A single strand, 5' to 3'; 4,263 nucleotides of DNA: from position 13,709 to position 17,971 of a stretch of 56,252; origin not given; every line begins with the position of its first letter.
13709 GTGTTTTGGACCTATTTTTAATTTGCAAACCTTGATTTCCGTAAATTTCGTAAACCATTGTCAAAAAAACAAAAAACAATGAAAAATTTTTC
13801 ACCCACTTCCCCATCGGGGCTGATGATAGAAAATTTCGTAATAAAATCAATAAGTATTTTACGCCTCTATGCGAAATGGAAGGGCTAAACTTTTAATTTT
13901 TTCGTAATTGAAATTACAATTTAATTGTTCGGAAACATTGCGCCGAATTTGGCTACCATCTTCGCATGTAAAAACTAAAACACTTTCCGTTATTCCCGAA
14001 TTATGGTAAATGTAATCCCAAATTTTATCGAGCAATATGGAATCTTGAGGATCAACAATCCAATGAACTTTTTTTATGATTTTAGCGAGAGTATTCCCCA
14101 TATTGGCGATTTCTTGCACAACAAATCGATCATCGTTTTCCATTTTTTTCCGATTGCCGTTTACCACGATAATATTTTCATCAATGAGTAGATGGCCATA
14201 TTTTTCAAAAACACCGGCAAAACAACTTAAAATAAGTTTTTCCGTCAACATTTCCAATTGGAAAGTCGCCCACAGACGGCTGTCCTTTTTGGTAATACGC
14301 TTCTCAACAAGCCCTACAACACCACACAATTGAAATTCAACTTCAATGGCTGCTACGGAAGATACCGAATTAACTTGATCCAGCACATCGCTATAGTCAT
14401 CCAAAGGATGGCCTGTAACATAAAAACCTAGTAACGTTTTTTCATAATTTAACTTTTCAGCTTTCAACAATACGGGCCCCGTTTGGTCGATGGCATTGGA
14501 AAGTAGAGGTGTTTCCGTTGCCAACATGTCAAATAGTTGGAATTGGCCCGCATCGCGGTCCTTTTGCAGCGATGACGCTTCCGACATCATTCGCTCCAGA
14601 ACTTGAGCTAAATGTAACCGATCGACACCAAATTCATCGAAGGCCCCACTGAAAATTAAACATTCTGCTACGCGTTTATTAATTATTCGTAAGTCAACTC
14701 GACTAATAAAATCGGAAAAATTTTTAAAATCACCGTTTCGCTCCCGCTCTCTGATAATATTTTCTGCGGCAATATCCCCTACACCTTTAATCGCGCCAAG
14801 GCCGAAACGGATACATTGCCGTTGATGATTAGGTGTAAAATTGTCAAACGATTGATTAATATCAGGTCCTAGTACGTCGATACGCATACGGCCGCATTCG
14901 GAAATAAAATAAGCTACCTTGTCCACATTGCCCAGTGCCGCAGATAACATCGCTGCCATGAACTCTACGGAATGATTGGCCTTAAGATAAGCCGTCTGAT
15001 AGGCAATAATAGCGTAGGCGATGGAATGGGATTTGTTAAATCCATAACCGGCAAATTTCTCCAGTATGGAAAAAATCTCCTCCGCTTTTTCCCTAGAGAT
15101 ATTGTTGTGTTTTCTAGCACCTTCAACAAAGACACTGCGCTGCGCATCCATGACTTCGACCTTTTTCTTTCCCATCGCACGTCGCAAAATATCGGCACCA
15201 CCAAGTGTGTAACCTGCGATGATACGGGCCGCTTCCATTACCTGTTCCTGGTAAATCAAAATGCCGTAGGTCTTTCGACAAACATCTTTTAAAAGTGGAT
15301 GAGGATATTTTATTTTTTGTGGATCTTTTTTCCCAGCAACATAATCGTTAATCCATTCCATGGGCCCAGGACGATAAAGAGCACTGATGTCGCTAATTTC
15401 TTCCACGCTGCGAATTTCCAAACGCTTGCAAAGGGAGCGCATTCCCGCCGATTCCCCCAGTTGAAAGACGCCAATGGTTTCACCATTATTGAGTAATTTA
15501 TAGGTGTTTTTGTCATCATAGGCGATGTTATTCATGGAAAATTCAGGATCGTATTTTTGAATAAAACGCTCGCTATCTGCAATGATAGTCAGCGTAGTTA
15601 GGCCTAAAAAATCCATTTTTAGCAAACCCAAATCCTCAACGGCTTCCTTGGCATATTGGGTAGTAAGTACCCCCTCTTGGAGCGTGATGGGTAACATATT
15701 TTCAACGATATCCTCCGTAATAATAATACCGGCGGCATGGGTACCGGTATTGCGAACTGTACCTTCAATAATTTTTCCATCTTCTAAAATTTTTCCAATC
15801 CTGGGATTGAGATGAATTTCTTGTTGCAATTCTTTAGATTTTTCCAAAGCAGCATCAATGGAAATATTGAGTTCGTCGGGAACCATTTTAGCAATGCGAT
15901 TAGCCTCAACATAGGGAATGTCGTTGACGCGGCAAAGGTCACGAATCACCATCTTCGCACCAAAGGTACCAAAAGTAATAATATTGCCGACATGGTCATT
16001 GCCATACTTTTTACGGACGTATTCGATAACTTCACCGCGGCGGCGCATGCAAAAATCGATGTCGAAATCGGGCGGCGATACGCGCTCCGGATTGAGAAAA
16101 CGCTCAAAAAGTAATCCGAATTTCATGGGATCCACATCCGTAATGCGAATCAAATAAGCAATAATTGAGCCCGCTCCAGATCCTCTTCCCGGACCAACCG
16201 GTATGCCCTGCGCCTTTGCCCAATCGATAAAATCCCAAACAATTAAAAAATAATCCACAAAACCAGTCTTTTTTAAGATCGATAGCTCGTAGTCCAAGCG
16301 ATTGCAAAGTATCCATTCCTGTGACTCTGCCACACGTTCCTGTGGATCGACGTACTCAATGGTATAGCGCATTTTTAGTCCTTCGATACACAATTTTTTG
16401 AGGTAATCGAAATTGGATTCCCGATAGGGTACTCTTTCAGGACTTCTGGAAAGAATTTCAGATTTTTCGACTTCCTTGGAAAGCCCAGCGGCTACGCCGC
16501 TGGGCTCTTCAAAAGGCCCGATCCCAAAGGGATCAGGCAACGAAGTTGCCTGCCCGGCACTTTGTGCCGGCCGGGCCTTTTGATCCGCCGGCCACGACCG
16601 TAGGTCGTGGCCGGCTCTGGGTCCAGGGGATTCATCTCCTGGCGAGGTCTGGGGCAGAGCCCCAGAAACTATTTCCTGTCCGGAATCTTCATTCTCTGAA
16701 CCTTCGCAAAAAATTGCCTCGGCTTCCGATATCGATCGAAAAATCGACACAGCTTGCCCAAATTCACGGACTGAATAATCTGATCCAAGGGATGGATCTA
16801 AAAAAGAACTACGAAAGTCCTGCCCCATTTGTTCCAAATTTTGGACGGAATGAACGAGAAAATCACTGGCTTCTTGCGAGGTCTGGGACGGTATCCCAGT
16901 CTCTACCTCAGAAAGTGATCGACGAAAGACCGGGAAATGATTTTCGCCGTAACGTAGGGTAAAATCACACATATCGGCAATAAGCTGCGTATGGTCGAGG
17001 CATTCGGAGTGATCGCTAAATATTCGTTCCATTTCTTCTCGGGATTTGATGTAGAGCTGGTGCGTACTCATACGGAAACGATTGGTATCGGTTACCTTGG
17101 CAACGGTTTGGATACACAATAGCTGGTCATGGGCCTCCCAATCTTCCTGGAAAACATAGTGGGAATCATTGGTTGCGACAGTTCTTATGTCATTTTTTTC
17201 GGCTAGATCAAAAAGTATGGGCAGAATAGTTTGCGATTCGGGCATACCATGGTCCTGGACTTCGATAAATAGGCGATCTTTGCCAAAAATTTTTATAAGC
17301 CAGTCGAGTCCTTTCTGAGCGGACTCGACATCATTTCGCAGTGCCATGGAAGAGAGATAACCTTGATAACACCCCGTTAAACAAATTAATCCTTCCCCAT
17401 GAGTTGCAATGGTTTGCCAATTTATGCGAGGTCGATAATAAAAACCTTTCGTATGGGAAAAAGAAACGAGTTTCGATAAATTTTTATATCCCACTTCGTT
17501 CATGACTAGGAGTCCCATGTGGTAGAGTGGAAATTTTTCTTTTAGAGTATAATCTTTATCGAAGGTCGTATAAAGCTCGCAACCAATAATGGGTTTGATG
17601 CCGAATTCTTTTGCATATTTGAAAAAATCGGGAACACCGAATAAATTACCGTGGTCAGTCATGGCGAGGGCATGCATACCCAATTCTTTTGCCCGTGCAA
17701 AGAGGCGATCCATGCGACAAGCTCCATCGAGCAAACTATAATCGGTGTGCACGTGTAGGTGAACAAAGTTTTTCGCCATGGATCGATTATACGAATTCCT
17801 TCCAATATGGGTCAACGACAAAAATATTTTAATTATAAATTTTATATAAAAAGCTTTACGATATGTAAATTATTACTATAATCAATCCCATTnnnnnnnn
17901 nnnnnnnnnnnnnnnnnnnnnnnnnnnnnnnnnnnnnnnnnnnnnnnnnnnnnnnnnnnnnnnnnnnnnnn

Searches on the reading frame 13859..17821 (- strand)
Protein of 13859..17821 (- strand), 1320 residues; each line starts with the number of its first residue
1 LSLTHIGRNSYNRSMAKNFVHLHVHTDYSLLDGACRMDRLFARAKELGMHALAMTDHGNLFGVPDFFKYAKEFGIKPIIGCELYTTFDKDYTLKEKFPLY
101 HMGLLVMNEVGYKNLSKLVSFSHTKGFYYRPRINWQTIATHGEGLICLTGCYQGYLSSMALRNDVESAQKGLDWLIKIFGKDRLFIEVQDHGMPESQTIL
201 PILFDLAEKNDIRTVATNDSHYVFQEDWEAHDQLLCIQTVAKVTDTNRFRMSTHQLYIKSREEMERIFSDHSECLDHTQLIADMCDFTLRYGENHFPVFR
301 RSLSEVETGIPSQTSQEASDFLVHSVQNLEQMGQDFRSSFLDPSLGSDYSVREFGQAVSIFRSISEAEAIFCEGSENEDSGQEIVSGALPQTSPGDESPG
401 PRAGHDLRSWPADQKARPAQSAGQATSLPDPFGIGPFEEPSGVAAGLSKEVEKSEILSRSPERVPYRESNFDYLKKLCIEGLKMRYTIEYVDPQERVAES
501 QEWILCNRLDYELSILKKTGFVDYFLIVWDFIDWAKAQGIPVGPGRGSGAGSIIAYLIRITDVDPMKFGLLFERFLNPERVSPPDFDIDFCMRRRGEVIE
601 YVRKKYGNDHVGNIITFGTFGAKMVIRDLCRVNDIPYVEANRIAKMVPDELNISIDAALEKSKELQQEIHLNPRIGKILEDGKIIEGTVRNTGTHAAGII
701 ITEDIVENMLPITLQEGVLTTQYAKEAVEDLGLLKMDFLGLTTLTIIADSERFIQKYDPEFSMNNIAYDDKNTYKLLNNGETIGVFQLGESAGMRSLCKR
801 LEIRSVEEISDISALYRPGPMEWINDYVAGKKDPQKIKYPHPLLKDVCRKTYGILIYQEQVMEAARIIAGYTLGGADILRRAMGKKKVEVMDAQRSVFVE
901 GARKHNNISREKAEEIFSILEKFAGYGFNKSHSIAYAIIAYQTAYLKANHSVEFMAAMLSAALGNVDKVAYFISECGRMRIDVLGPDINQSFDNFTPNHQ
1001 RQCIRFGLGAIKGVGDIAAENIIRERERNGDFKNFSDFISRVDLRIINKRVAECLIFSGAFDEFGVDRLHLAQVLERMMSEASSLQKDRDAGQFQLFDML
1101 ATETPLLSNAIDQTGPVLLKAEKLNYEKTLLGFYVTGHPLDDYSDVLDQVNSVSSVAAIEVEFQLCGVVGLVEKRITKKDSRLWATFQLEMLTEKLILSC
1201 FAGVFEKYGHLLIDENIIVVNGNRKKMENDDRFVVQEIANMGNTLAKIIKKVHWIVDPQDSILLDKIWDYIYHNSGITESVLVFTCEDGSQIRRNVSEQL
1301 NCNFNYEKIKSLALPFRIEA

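Call 10: search_protein_families(library=pfam, proteins=[window:13859-17821:-])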
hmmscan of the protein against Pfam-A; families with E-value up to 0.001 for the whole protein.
window:13859-17821:- (1320 aa): 4 families
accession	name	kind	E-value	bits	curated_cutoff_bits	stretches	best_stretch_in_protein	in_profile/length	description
PF07733.18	DNA_pol3_alpha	-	1.7e-93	313.5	23.9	1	472-740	1-260/260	Bacterial DNA polymerase III alpha NTPase domain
PF17657.6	DNA_pol3_finger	-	6.4e-55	185.4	22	1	743-906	1-166/166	Bacterial DNA polymerase III alpha subunit finger domain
PF02811.25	PHP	-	9.1e-55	185.9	26.4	1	21-191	1-164/164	PHP domain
PF14579.12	HHH_6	-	4.8e-29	100.8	25.6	1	981-1069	2-88/90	Helix-hairpin-helix motif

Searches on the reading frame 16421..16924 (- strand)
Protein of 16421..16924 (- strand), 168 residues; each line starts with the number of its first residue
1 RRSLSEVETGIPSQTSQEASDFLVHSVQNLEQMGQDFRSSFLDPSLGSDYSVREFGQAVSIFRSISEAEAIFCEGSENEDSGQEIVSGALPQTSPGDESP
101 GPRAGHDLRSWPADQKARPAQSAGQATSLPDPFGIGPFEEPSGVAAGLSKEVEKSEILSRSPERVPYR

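Call 79: search_protein_representatives(protein=window:16421-16924:-)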
Query: 168 residues. Proteins with E-value up to 0.001 (for the whole library): 1; up to 1e-10: 0; up to 1e-30: 0. The best 1 are listed.
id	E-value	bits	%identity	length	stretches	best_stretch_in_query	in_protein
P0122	2.4e-05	40.8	57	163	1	83-134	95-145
